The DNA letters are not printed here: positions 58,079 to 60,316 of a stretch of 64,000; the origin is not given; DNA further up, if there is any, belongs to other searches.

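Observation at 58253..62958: Convergent pair of giant multiheme cytochrome c / membrane cytochrome b fusions (11 and 19 hemes)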

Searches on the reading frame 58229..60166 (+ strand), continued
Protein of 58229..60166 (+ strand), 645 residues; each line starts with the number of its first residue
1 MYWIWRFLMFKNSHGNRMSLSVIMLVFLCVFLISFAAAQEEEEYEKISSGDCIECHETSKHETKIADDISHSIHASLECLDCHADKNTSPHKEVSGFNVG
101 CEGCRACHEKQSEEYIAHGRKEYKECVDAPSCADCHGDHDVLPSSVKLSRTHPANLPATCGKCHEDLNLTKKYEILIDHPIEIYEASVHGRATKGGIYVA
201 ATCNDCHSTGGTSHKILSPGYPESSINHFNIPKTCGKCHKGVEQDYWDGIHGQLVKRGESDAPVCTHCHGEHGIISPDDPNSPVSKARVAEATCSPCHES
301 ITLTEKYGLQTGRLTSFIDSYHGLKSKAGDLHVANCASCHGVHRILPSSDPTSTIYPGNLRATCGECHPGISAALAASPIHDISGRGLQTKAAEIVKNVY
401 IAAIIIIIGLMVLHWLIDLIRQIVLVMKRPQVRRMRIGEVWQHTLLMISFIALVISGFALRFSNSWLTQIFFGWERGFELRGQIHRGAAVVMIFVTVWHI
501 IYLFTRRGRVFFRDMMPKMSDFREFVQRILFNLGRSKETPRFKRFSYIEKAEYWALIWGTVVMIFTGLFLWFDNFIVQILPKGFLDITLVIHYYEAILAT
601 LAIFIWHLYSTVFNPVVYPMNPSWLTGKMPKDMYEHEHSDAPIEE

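Call 32: predict_structure(alignment_id=A1)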
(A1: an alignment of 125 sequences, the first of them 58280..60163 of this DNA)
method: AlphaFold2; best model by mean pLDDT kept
length: 628 residues; sequences in the alignment: 125
mean_pLDDT: 80.4   pTM: 0.66
mean pLDDT of the five models: 80.4, 78.7, 76.2, 72.1, 68.7
residues with pLDDT >= 90: 168; 70-90: 324; 50-70: 115; < 50: 21
segments of 3 or more residues with pLDDT < 50: 295-298, 365-374
pLDDT, mean of each block of 10 residues (from residue 1): 84 84 67 88 88 91 90 82 86 82 56 85 91 92 89 76 88 88 88 88 89 94 95 93 89 75 67 68 65 53 64 71 87 89 86 79 48 46 68 64 71 86 91 91 70 65 81 96 95 93 88 83 85 86 92 83 72 81 78 69 78 84 73
secondary structure, 60 per line:
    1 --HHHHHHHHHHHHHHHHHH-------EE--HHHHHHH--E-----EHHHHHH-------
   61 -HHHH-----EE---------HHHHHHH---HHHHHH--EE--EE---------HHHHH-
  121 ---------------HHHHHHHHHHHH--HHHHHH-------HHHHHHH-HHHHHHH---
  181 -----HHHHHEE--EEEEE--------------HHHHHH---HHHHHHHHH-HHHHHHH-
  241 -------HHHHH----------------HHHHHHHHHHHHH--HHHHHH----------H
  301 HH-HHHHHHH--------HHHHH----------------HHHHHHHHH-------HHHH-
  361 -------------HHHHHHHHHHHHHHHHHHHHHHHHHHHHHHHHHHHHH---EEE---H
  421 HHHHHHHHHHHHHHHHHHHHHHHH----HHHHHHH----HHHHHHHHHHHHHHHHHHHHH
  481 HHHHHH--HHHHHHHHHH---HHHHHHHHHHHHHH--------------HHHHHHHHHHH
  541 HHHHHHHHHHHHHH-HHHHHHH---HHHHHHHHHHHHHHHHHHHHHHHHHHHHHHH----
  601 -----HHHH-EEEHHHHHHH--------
elements in order: H3-20 H32-38 H48-53 H62-65 H82-88 H92-97 H115-119 H136-147 H150-155 H163-169 H171-177 H186-190 E195-199 H214-219 H223-231 H233-239 H248-252 H269-281 H284-289 H304-310 H319-323 H340-348 H356-359 H374-410 E414-416 H420-444 H449-455 H460-486 H489-498 H502-515 H530-554 H556-562 H566-596 H606-609 E611-613 H614-620

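Call 37: fold_search(model_id=the predicted structure, library=pdb)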
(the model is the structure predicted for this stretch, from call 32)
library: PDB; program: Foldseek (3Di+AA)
matches with E <= 10: 29; with E <= 0.001: 1
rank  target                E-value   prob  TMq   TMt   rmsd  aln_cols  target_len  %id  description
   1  1kqf_C                6.5e-06  1.00  0.28  0.76   3.2       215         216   17  FORMATE DEHYDROGENASE N FROM E. COLI (released 2002-03-15)
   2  6g94_A                1.0e+00  0.87  0.16  0.48   7.7       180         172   15  Structure of E. coli hydrogenase-1 C19G variant in complex with cytochrome b (released 2018-06-13)
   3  4gd3_A                1.2e+00  0.94  0.17  0.56   7.2       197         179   14  Structure of E. coli hydrogenase-1 in complex with cytochrome b (released 2013-01-02)
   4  7tai_A                1.4e+00  0.51  0.16  0.23   7.9       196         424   11  Structure of STEAP2 in complex with ligands (released 2023-01-25)
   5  8b4o_A                1.8e+00  0.16  0.13  0.17  11.7       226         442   16  Cryo-EM structure of cytochrome bd oxidase from C. glutamicum (released 2022-12-28)
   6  9jou_A                4.8e+00  0.05  0.08  0.17  20.0       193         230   13  Cryo-EM structure of the zeaxanthin-bound light-driven proton pumping rhodopsin, NM-R1 (released 2025-07-30)
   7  7xa0                  5.7e+00  0.10  0.09  0.31  19.6       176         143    7  Thermotoga maritima ferritin variant-Tm-E(S111F) (released 2023-03-22)
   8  8xwb                  6.0e+00  0.08  0.08  0.26  18.7       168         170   12  Crystal structure of dinitrosyl iron units binding with human heavy chain Ferritin (released 2024-12-11)
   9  4knf_B                6.2e+00  0.08  0.09  0.23  19.2       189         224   14  Crystal structure of a blue-light absorbing proteorhodopsin double-mutant D97N/Q105L from HOT75 (released 2013-06-05)
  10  9gwj_B                6.5e+00  0.07  0.10  0.23  14.2       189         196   11  Crystal structure of CINP-c1orf109 complex (released 2025-10-08)
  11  7x9x_B                6.5e+00  0.06  0.07  0.22  19.1       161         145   12  Thermotoga Maritima ferritin variant-Tm-E(G40E) with Zn (released 2023-02-15)
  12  6a4u_A                6.5e+00  0.03  0.07  0.17  18.9       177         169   10  The first crystal structure of crustacean ferritin that is a hybrid type of H and L ferritin (released 2018-08-22)
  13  9jiu_A                6.8e+00  0.03  0.08  0.19  20.0       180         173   14  Ferritin mutant R63MeHis (released 2024-12-04)
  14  2qjp_A                7.1e+00  0.13  0.14  0.19  16.0       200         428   12  Crystal structure of wild type rhodobacter sphaeroides with stigmatellin and antimycin inhibited (released 2007-12-25)
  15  5u1a_E                7.1e+00  0.08  0.09  0.30  20.8       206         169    7  Ferritin with Gc MtrE loop 1 inserted at His34 (released 2017-10-11)
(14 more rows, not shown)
